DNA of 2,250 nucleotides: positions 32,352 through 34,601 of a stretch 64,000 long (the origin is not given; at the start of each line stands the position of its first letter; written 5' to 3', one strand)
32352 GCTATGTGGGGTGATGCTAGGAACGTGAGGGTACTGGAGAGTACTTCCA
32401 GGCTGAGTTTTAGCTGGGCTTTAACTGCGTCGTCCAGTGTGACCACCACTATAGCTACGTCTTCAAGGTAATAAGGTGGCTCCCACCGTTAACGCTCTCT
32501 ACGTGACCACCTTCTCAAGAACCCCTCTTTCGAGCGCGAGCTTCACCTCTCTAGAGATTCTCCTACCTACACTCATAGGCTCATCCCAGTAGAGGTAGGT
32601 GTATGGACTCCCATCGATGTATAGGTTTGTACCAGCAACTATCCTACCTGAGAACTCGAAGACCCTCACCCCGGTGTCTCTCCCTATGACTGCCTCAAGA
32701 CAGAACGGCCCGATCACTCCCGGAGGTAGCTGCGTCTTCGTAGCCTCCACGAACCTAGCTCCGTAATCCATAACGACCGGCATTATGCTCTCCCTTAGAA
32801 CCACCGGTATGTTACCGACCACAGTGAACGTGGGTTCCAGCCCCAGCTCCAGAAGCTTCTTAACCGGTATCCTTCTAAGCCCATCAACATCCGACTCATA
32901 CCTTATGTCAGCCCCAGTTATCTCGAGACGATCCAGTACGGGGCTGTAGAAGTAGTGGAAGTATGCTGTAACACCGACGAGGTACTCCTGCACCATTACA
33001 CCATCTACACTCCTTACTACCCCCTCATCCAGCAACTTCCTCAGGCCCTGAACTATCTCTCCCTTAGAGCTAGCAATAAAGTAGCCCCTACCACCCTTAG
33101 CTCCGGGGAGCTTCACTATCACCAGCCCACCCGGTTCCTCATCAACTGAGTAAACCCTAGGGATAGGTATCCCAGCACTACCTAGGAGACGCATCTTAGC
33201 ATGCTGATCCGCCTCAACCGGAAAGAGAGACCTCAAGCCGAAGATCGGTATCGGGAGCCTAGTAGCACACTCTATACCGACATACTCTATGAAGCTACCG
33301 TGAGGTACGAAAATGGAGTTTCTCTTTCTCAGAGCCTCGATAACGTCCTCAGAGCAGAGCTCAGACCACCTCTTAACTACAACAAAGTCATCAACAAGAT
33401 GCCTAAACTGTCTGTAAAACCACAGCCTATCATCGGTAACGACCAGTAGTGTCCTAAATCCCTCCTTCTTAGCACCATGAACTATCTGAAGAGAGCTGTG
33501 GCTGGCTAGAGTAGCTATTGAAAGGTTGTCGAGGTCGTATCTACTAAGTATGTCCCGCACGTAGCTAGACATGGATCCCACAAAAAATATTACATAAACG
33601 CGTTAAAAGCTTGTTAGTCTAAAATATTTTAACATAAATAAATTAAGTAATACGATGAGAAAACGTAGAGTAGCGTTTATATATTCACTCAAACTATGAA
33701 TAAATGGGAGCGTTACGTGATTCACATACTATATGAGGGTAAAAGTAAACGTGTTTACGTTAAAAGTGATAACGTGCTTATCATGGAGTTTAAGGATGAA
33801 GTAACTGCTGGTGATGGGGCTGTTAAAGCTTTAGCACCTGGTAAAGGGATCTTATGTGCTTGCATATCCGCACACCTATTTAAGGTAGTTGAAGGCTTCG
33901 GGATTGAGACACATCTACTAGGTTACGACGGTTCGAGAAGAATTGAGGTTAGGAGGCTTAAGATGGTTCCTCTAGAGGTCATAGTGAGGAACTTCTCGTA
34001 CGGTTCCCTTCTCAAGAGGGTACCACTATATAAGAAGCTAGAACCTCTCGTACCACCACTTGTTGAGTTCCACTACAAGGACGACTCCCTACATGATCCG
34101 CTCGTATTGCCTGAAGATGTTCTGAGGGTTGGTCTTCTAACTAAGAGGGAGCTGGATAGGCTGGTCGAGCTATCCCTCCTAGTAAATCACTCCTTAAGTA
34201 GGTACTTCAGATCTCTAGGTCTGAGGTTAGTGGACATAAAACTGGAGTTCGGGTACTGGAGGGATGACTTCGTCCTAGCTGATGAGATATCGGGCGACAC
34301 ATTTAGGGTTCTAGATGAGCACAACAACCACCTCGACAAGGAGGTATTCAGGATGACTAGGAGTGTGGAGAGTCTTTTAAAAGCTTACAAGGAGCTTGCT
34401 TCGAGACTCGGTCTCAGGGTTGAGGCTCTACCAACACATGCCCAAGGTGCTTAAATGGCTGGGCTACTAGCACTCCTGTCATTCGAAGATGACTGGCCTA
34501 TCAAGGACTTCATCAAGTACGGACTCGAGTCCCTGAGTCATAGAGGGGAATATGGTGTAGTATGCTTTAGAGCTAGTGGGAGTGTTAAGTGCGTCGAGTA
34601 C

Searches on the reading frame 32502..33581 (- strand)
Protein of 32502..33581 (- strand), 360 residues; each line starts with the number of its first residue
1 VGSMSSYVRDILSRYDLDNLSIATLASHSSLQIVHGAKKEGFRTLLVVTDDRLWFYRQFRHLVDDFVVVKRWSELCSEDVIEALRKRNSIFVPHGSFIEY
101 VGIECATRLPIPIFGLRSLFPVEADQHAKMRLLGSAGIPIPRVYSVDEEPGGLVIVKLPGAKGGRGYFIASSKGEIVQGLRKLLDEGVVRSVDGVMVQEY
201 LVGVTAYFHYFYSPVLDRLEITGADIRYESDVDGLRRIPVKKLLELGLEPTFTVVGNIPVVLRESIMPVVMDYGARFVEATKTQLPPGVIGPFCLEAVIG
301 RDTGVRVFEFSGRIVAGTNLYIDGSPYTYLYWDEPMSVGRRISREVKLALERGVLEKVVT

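Call 106: search_protein_families(library=pfam, proteins=[window:32502-33581:-], max_evalue=0.00001)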
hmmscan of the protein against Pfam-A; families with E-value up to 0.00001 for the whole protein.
window:32502-33581:- (360 aa): 2 families
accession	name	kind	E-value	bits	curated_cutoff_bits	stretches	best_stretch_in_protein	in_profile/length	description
PF06973.17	DUF1297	-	5.3e-72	241.7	23.8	1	177-360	3-188/188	Domain of unknown function (DUF1297)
PF06849.18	DUF1246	-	9.1e-44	148.8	25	1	22-144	1-122/122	Protein of unknown function (DUF1246)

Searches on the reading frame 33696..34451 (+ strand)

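Call 106: search_protein_families(library=pfam, proteins=[window:33696-34451:+], max_evalue=0.00001)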
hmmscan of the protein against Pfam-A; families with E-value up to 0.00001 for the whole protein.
window:33696-34451:+ (252 aa): 1 family
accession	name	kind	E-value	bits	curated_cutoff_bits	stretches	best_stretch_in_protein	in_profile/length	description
PF01259.24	SAICAR_synt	-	5.8e-57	193.6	20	1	12-234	2-229/233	SAICAR synthetase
